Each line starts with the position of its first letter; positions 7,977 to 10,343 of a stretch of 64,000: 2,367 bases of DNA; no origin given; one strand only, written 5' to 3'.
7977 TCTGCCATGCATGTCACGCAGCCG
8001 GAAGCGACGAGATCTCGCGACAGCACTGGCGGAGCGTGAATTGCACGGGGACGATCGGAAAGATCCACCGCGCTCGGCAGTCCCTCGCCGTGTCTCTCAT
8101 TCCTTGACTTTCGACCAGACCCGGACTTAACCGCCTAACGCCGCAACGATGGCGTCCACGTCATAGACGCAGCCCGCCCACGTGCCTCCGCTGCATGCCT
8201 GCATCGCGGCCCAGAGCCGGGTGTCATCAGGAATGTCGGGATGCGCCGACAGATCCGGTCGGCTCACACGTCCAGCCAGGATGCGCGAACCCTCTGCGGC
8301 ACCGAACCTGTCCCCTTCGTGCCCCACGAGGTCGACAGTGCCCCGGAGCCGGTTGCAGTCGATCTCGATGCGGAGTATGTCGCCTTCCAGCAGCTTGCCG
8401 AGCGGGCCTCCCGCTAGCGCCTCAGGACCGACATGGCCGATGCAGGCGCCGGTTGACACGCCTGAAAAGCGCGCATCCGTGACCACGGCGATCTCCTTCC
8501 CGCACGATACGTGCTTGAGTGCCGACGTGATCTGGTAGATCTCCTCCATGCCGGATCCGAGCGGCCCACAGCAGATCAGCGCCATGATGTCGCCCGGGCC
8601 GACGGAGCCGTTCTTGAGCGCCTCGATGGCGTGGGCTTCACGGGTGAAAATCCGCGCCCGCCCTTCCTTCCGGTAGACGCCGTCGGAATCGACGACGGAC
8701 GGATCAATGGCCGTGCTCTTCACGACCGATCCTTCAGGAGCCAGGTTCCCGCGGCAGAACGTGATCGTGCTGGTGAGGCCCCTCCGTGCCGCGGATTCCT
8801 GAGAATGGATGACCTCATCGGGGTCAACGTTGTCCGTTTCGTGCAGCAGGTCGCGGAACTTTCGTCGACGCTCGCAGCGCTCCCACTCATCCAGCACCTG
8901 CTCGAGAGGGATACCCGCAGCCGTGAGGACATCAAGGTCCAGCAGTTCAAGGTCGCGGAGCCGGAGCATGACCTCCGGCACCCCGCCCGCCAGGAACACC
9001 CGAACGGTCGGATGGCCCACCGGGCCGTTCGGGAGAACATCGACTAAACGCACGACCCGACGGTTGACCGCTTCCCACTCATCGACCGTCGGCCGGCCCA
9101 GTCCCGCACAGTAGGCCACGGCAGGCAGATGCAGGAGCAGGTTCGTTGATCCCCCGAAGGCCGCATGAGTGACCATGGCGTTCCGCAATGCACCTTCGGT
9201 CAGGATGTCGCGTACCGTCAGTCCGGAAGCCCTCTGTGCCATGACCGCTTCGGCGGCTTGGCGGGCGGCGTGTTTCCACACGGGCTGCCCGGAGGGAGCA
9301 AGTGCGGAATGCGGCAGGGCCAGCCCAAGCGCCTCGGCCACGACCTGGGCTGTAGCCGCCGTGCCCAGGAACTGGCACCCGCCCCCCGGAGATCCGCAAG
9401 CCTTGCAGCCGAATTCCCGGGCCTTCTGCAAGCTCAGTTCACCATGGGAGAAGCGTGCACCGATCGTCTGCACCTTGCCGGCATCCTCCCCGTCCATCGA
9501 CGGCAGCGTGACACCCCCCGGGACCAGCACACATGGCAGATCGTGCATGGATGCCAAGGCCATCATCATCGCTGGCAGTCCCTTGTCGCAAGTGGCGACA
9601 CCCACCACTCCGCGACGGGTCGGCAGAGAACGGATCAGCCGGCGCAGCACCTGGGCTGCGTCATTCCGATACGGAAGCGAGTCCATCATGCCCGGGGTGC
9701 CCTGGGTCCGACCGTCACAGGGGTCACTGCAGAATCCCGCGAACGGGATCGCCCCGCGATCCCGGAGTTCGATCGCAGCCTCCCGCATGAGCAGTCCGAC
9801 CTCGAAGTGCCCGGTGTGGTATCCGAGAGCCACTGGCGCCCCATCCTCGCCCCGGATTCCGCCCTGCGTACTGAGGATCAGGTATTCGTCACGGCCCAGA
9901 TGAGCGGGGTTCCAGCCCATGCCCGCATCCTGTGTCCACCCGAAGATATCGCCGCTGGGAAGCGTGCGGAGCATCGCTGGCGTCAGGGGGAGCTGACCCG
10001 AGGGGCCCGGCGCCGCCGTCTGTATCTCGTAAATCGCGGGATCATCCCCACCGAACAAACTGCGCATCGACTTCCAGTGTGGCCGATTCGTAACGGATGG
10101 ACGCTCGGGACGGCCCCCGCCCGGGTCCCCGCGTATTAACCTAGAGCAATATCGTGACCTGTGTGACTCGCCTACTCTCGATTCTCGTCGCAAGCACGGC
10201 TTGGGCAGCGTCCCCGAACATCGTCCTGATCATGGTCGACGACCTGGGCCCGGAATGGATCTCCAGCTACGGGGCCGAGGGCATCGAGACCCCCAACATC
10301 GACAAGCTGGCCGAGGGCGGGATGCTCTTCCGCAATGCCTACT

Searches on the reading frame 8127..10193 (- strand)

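Call 33: search_protein_families(library=pfam, proteins=[window:8127-10193:-], max_evalue=0.00001)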
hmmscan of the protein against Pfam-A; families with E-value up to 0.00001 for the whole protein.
window:8127-10193:- (688 aa): 2 families
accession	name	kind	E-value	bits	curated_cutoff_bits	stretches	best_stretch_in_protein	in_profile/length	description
PF00920.27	ILVD_EDD_N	-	3.8e-62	210.7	27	1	126-431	14-314/316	Dihydroxy-acid/6-phosphogluconate dehydratase N-terminal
PF24877.1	ILV_EDD_C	-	2.5e-37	128.6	27.7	1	461-621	2-155/191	Dihydroxy-acid/6-phosphogluconate dehydratase C-terminal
